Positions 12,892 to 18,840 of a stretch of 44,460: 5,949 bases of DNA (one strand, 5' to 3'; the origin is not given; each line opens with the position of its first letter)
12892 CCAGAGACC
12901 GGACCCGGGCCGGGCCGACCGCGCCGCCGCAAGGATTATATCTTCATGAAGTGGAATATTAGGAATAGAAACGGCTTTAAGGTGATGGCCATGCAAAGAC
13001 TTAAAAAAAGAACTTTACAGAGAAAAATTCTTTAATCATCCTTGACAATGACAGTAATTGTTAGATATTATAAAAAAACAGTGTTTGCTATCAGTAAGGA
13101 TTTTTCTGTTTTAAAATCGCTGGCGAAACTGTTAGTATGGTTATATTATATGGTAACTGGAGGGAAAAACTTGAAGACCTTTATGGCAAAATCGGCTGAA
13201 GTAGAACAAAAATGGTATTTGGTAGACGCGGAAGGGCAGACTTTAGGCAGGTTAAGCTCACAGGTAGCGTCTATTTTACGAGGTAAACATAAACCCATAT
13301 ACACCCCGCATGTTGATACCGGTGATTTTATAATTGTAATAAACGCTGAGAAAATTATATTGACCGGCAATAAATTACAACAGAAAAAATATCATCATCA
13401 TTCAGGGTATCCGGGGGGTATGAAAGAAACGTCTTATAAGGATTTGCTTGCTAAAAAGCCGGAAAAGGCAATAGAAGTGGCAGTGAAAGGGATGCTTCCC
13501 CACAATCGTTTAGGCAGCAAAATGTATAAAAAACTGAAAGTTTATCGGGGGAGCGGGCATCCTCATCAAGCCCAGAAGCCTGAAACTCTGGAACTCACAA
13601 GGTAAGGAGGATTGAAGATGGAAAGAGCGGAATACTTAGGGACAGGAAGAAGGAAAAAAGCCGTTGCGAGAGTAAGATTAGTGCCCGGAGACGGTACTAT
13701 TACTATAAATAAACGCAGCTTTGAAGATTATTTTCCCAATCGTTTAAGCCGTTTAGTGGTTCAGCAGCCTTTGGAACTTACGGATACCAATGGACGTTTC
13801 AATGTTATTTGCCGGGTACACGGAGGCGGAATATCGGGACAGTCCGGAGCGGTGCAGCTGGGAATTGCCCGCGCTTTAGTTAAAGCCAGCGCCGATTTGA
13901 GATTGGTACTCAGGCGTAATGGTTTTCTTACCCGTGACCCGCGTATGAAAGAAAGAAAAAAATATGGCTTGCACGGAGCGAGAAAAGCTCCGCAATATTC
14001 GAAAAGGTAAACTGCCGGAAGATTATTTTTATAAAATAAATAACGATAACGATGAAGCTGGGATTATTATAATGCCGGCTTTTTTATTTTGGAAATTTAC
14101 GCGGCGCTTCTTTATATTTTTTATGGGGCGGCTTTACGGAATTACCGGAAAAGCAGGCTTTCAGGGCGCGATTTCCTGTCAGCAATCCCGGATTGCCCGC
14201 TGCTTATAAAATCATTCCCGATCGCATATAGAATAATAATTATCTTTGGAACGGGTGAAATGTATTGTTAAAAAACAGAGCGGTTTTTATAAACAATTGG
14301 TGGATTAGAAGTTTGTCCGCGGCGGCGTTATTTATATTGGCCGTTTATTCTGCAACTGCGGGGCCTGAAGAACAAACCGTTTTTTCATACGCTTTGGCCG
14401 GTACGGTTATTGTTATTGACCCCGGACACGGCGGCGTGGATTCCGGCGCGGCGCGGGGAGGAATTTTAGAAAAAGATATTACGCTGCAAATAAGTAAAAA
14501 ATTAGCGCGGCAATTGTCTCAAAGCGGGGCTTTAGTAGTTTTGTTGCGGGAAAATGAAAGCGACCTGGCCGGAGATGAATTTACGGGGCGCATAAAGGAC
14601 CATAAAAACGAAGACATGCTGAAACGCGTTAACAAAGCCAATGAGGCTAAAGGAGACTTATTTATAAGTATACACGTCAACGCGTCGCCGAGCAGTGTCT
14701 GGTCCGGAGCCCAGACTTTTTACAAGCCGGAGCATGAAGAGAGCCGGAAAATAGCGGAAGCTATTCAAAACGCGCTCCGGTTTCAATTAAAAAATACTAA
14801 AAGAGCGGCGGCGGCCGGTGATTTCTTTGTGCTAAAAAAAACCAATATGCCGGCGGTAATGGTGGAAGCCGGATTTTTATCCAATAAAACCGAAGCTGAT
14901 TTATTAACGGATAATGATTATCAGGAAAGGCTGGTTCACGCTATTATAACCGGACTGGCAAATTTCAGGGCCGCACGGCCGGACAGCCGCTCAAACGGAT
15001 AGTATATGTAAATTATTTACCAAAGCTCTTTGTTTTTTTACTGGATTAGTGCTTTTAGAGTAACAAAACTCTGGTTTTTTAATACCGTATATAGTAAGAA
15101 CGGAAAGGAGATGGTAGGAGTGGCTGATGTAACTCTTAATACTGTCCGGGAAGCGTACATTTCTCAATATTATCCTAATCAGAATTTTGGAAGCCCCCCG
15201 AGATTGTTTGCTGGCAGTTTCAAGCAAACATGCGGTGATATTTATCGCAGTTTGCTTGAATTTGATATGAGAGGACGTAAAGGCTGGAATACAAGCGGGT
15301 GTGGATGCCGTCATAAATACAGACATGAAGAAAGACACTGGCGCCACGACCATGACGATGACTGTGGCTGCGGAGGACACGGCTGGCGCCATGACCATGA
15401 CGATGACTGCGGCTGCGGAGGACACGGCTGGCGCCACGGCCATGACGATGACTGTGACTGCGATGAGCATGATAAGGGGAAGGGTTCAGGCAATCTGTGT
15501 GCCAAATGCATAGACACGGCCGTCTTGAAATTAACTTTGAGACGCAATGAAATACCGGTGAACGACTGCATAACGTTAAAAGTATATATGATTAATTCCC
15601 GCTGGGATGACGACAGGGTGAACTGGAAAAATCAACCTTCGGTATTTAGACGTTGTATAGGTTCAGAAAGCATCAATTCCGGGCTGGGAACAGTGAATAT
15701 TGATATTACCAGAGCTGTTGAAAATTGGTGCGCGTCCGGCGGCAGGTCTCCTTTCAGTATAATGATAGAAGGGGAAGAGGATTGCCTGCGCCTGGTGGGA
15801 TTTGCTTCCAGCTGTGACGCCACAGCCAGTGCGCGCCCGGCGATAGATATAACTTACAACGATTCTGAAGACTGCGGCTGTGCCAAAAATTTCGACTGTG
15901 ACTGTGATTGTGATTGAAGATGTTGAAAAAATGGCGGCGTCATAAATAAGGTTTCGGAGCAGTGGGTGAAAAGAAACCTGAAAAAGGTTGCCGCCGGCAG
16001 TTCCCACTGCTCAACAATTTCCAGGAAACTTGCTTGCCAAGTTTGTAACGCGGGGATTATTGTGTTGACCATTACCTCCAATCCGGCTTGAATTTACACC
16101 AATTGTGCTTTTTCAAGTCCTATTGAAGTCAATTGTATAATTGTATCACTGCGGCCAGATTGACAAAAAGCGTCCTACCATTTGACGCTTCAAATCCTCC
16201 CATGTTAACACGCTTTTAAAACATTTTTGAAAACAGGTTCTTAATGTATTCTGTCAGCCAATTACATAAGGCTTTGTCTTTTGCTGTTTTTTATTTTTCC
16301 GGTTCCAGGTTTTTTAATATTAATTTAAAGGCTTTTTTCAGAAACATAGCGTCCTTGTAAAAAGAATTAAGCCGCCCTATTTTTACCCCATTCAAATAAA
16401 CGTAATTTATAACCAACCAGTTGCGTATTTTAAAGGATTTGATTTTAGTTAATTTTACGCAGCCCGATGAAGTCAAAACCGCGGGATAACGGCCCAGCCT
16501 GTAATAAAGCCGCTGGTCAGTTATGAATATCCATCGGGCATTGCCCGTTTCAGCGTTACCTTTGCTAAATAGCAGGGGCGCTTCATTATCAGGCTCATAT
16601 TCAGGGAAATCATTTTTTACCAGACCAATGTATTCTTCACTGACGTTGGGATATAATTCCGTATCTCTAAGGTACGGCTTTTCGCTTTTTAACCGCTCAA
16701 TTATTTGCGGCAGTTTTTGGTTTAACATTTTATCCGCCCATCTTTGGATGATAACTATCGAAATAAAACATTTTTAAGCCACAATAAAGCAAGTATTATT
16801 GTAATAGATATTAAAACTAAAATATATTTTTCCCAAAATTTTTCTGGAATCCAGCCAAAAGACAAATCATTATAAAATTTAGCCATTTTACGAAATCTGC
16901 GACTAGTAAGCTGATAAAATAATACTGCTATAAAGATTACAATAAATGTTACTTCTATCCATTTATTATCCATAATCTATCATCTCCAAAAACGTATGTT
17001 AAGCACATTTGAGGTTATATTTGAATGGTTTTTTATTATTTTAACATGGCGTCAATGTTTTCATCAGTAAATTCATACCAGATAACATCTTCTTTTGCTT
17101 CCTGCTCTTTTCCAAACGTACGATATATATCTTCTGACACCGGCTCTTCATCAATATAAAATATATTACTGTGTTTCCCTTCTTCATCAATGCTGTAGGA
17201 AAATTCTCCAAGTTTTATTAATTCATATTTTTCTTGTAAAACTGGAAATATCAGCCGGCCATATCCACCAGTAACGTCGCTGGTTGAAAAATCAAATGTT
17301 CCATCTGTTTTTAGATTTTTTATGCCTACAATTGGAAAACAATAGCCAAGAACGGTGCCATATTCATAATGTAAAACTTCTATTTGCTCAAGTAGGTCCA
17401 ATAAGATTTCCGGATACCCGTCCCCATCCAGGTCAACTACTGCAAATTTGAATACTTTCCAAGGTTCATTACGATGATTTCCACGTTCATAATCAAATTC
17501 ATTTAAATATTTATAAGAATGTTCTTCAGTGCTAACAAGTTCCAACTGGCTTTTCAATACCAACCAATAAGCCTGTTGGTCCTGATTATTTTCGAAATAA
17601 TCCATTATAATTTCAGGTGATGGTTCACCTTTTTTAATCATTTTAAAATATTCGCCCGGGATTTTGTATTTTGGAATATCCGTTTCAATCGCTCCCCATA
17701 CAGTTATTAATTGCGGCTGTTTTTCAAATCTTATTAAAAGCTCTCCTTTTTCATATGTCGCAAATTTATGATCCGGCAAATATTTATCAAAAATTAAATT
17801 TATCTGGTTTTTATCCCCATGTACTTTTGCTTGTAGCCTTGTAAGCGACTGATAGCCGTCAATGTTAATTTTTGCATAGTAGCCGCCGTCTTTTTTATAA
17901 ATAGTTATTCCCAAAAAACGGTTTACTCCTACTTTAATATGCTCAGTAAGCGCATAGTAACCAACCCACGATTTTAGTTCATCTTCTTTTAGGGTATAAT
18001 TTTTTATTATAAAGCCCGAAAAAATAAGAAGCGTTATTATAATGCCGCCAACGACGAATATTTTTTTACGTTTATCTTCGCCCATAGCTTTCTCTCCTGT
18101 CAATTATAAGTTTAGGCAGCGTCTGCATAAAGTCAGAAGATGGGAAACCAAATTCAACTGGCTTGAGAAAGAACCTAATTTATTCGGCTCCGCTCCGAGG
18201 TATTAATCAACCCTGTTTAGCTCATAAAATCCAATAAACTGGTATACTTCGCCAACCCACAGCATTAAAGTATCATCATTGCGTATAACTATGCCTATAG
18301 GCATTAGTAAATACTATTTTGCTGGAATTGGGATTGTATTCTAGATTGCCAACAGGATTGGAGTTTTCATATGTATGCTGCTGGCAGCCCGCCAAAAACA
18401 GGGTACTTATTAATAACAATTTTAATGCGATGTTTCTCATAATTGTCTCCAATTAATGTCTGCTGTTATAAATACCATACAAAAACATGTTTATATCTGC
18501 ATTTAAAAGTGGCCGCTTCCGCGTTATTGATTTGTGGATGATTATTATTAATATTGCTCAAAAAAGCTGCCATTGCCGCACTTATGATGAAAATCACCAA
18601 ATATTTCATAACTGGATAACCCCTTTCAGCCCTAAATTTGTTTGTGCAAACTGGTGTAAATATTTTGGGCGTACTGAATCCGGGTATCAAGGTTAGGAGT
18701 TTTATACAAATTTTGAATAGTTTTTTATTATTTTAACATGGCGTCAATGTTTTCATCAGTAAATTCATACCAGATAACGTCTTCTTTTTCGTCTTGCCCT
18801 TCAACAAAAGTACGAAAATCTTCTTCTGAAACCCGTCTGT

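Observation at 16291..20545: Same-strand cluster of envelope proteins built from a triplicated, unassigned module of about 190 aa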

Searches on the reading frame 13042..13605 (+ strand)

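Call 71: search_protein_families(library=pfam, proteins=[window:13042-13605:+], max_evalue=0.001)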
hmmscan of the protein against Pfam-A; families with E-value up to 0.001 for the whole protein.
window:13042-13605:+ (187 aa): 1 family
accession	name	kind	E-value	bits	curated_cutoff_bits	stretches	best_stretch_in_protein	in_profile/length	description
PF00572.24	Ribosomal_L13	-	1.2e-51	174.2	23.8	1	56-174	1-119/119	Ribosomal protein L13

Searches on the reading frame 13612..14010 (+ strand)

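Call 71: search_protein_families(library=pfam, proteins=[window:13612-14010:+], max_evalue=0.001)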
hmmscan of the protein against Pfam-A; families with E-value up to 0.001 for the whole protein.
window:13612-14010:+ (132 aa): 1 family
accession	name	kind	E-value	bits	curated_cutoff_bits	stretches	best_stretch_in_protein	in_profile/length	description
PF00380.25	Ribosomal_S9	-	1.8e-48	164.4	22.5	1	12-132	1-121/121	Ribosomal protein S9/S16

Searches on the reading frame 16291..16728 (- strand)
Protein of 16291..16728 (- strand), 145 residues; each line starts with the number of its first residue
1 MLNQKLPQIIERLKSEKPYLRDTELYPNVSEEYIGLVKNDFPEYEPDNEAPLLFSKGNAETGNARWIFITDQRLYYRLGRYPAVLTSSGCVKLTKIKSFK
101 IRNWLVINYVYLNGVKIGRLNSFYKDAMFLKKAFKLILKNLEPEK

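Call 3: search_protein_families(library=pfam, proteins=[window:16291-16728:-], max_evalue=1)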
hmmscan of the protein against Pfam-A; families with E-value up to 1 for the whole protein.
window:16291-16728:- (145 aa): 1 family
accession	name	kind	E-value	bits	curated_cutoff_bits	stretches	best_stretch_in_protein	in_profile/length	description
PF14470.12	bPH_3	-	0.0025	18.7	23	1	47-113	3-70/95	Bacterial PH domain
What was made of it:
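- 16291..16728 (-): 145-aa protein with no signal peptide and a sub-threshold resemblance to a bacterial PH domain. It is an orphan. bPH_3 E 0.0025, 18.7 bits against a cutoff of 23 (call 3).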

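Call 4: search_protein_families(library=ncbifam, proteins=[window:16291-16728:-], max_evalue=1)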
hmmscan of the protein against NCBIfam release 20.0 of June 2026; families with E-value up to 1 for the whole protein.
window:16291-16728:- (145 aa): 0 families

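Call 8: search_protein_families(library=padloc, proteins=[window:16291-16728:-], max_evalue=1)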
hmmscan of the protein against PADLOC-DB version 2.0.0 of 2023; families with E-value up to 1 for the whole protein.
window:16291-16728:- (145 aa): 0 families

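Call 9: search_protein_families(library=phrogs, proteins=[window:16291-16728:-], max_evalue=1)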
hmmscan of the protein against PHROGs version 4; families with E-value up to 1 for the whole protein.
window:16291-16728:- (145 aa): 2 families
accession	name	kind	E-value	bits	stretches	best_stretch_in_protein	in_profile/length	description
phrog_27706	-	unknown function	0.0061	18.1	1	85-130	9-56/78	-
phrog_38756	-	unknown function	0.29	12.5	0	93-124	24-55/74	-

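Call 48: find_related_loci(query=window:16291-16728:-, collection=metagenome_contigs, flank=10000)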
Query window:16291-16728:- (145 aa) in metagenome_contigs; peptide patterns used: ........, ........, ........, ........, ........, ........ (x = any residue, [..] = any of these).
172 stretches matched a pattern, but none encodes a relative of the query by tblastn (E <= 1e-3).
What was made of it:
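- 16291..16728 (-): No relatives in the metagenome scan (call 48).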

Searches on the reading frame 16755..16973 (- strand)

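Call 3: search_protein_families(library=pfam, proteins=[window:16755-16973:-], max_evalue=1)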
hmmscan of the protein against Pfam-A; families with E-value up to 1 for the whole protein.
window:16755-16973:- (72 aa): 0 families

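Call 4: search_protein_families(library=ncbifam, proteins=[window:16755-16973:-], max_evalue=1)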
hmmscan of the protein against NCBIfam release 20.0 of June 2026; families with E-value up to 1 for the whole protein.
window:16755-16973:- (72 aa): 2 families
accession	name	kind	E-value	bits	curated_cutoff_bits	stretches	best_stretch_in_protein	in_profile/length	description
NF045471.1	Opp3B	equivalog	0.046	13.1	480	1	2-63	123-181/308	oligopeptide ABC transporter permease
NF033218.1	anchor_AmaP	equivalog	0.14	11.9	55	1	8-72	12-71/166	alkaline shock response membrane anchor protein AmaP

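Call 8: search_protein_families(library=padloc, proteins=[window:16755-16973:-], max_evalue=1)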
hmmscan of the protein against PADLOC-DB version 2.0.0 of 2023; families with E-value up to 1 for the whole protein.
window:16755-16973:- (72 aa): 0 families

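Call 9: search_protein_families(library=phrogs, proteins=[window:16755-16973:-], max_evalue=1)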
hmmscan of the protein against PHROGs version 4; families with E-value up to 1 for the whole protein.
window:16755-16973:- (72 aa): 1 family
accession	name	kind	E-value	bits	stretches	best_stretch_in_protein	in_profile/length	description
phrog_251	-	moron, auxiliary metabolic gene and host takeover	0.68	11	0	51-68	10-27/50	MokW-like host killing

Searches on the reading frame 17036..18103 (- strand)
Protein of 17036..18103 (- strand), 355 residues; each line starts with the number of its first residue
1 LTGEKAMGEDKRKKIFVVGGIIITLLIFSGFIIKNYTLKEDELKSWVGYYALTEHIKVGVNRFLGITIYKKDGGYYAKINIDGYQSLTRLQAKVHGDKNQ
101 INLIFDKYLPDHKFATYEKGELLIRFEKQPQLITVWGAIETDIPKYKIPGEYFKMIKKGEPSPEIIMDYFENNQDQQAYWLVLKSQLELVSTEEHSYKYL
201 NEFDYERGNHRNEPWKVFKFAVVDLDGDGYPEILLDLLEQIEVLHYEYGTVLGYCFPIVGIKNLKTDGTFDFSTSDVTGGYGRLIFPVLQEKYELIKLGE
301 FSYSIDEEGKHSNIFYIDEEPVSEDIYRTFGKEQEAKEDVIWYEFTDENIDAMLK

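Call 3: search_protein_families(library=pfam, proteins=[window:17036-18103:-], max_evalue=1)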
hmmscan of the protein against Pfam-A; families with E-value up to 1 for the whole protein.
window:17036-18103:- (355 aa): 3 families
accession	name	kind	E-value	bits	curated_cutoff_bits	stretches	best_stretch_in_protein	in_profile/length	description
PF19453.4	DUF5991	-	8.1e-19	68.6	24.3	1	44-143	2-107/122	Family of unknown function (DUF5991)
PF01839.29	FG-GAP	-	0.004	17.5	22.1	1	220-234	5-19/37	FG-GAP repeat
PF13517.12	FG-GAP_3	-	0.008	17.2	26.9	1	214-234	40-60/61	FG-GAP-like repeat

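Call 4: search_protein_families(library=ncbifam, proteins=[window:17036-18103:-], max_evalue=1)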
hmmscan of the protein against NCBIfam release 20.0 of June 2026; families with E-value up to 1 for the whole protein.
window:17036-18103:- (355 aa): 1 family
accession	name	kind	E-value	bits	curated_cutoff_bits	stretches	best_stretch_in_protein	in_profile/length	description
NF052506.1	PA5033_fam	subfamily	0.045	12.5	100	1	206-256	198-245/284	PA5033 family protein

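Call 7: search_solved_structures(query=window:17036-18103:-, max_evalue=10, show_alignments=2)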
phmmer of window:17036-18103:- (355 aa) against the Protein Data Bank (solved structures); distinct sequences matched with E-value up to 10: 0.

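Call 8: search_protein_families(library=padloc, proteins=[window:17036-18103:-], max_evalue=1)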
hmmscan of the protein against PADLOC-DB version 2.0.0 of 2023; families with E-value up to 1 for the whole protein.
window:17036-18103:- (355 aa): 0 families

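Call 9: search_protein_families(library=phrogs, proteins=[window:17036-18103:-], max_evalue=1)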
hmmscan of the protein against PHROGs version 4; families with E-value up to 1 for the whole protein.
window:17036-18103:- (355 aa): 1 family
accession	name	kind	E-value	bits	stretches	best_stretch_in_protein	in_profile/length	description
phrog_29479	-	unknown function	0.16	12.5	1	59-111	63-112/193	-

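Call 51: find_related_loci(query=window:17036-18103:-, collection=metagenome_contigs, flank=10000)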
Query window:17036-18103:- (355 aa) in metagenome_contigs; peptide patterns used: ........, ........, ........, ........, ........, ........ (x = any residue, [..] = any of these).
95 stretches matched a pattern; 1 encode a relative of the query (tblastn E <= 1e-3); 1 distinct loci.
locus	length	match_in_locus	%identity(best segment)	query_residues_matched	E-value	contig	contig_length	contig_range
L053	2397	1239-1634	29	219-354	3e-16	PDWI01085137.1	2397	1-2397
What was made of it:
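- Tried and rejected: The second metagenome scan, with the 355-aa protein, returned one distant hit (call 51).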

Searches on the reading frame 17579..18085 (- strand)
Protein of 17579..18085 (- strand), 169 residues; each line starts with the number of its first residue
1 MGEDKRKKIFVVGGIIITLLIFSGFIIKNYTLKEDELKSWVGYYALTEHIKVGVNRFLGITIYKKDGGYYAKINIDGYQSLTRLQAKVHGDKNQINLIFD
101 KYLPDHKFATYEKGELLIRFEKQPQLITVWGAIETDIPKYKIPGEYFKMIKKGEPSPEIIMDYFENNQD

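Call 76: search_protein_families(library=pfam, proteins=[window:17579-18085:-], max_evalue=10)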
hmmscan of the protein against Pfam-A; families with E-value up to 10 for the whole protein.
seq(169 aa): 3 families
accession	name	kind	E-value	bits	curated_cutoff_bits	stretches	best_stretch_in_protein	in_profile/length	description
PF19453.4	DUF5991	-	1.8e-19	70.6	24.3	1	38-137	2-107/122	Family of unknown function (DUF5991)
PF06627.17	DUF1153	-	0.22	12.1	23.5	1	6-42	33-68/87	Protein of unknown function (DUF1153)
PF12911.12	OppC_N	-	0.38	11.1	23.9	1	5-25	11-31/53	N-terminal TM domain of oligopeptide transport permease C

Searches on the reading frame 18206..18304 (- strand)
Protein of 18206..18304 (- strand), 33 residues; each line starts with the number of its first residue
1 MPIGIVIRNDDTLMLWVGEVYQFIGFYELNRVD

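Call 76: search_protein_families(library=pfam, proteins=[window:18206-18304:-], max_evalue=10)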
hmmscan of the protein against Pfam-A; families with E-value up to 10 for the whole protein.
seq(33 aa): 1 family
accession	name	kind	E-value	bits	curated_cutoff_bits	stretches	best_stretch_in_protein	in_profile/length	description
PF21370.4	PAS_GdpP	-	0.17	12.8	27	1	1-19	12-30/90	Cyclic-di-AMP phosphodiesterase GdpP-like, PAS domain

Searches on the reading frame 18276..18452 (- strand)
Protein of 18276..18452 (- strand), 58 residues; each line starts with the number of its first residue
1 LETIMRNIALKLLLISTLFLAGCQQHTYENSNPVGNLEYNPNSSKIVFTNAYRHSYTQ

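Call 3: search_protein_families(library=pfam, proteins=[window:18276-18452:-], max_evalue=1)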
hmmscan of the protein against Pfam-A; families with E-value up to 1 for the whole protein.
window:18276-18452:- (58 aa): 1 family
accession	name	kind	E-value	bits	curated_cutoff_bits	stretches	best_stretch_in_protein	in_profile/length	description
PF13627.12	LptM_cons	-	0.23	11.8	27.3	1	12-23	3-14/23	LPS-assembly lipoprotein LptM, conserved region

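Call 4: search_protein_families(library=ncbifam, proteins=[window:18276-18452:-], max_evalue=1)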
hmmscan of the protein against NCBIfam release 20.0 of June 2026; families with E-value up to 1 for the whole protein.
window:18276-18452:- (58 aa): 3 families
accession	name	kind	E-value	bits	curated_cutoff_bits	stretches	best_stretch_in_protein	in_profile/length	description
TIGR03502.1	lipase_Pla1_cef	subfamily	0.014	13.6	383.9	1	5-50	1-46/790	VolA/Pla-1 family phospholipase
NF033894.1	Eex_IncN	subfamily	0.041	13.8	33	1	11-28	7-23/65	EexN family lipoprotein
TIGR02722.1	lp_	equivalog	0.074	13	110.55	1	11-41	5-37/189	penicillin-binding protein activator LpoB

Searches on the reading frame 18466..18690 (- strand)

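Call 3: search_protein_families(library=pfam, proteins=[window:18466-18690:-], max_evalue=1)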
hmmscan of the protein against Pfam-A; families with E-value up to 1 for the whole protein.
window:18466-18690:- (74 aa): 0 families

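Call 4: search_protein_families(library=ncbifam, proteins=[window:18466-18690:-], max_evalue=1)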
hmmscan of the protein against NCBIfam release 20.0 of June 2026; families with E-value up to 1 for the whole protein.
window:18466-18690:- (74 aa): 2 families
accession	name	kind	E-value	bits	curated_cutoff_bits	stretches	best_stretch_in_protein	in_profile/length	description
NF009669.0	PRK13190.1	equivalog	0.073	12.3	261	1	5-48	34-78/203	putative peroxiredoxin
NF009668.0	PRK13189.1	equivalog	0.11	11.6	211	1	5-21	42-58/224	peroxiredoxin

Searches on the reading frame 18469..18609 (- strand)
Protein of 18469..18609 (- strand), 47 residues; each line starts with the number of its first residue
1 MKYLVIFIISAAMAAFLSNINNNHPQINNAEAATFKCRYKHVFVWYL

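Call 76: search_protein_families(library=pfam, proteins=[window:18469-18609:-], max_evalue=10)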
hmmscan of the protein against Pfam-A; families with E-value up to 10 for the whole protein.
seq(47 aa): 0 families
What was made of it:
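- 18466..18609 (-): 47-aa ORF with a signal-peptide-like N-terminus and a good ribosome-binding site. Status unknown: either a small secreted peptide or a remnant. No family match (call 76).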
